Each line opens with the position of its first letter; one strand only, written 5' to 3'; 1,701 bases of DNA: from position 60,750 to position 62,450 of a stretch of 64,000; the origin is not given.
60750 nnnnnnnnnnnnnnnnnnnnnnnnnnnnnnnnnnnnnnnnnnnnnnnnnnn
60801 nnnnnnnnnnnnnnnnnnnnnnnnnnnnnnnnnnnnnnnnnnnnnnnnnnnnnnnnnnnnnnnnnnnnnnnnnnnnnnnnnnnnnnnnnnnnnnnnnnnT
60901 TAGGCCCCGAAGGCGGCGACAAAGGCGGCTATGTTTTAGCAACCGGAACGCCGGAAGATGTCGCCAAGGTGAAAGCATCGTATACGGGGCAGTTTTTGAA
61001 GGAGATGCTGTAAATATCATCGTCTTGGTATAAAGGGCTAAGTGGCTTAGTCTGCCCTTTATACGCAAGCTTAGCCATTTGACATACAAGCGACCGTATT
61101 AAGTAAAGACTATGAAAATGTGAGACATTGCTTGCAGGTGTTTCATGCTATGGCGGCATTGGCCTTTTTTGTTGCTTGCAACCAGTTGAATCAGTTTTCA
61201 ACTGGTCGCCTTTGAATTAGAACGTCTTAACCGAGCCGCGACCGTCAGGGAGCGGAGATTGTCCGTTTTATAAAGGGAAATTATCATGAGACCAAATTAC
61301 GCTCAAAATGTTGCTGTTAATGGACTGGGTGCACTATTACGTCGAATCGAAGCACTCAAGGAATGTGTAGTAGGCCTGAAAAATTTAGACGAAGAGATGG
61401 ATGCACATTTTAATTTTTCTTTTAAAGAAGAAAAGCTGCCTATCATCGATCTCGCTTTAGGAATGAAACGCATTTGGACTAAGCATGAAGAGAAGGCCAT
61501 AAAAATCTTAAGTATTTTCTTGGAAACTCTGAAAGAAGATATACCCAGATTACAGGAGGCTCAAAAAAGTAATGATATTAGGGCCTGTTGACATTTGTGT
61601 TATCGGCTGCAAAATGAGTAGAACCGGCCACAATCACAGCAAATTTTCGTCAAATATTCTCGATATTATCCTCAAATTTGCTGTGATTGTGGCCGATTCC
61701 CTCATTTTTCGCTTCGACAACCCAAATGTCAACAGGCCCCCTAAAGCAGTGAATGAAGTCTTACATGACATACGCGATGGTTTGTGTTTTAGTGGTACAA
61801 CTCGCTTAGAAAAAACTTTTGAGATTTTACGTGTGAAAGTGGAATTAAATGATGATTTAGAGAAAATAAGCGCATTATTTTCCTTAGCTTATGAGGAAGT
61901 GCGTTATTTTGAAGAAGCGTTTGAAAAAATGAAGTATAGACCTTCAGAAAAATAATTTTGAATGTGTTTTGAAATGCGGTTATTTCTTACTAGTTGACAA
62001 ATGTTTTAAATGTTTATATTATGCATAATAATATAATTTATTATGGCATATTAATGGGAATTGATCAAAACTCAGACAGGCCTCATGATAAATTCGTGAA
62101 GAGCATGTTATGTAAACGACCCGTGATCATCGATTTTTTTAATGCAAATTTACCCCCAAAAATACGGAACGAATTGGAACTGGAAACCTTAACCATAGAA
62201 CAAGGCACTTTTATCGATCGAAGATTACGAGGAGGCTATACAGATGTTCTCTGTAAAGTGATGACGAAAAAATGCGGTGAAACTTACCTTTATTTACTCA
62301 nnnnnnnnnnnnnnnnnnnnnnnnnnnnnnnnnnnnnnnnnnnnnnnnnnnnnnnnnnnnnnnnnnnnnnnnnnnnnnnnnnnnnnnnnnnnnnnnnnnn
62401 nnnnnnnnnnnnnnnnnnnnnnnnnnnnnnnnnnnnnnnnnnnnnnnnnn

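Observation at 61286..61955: MITE-like hairpin element splits a hypothetical gene; excision restores one reading frame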

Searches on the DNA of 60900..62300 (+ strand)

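Call 6: search_rna_families(source=window, start=60900, end=62300, threshold=evalue, max_evalue=1)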
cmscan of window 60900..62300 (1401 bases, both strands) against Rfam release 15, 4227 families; matches with E-value up to 1: 4.
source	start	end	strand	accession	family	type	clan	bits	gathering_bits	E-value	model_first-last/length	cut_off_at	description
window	61624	61696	-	RF03713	mir-1756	Gene; miRNA;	-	36.2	100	4.5e-05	1-90/90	no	mir-1756 microRNA precursor family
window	61624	61696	+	RF03713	mir-1756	Gene; miRNA;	-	33.8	100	0.0002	1-90/90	no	mir-1756 microRNA precursor family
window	61627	61692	-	RF03445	mir-7552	Gene; miRNA;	-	29.6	59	0.021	1-63/63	no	mir-7552 microRNA precursor family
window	61613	61699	+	RF01490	rli51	Cis-reg;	-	25.7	48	0.075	1-121/121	no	Listeria snRNA rli51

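Call 59: search_dna_similar(query=window:61579-61743:+, collection=plasmids, mode=distant, max_evalue=0.01, max_rows=20)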
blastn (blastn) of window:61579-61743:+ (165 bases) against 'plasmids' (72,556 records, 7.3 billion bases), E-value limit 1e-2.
No match.

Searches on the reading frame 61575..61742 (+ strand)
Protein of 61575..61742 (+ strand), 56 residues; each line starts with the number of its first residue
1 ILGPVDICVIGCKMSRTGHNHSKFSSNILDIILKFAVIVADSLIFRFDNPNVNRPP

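Call 34: find_homologous_proteins(query=window:61575-61742:+, max_evalue=10)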
Query seq(56 aa): no candidate shares three 5-residue words with the query. No homologue found.
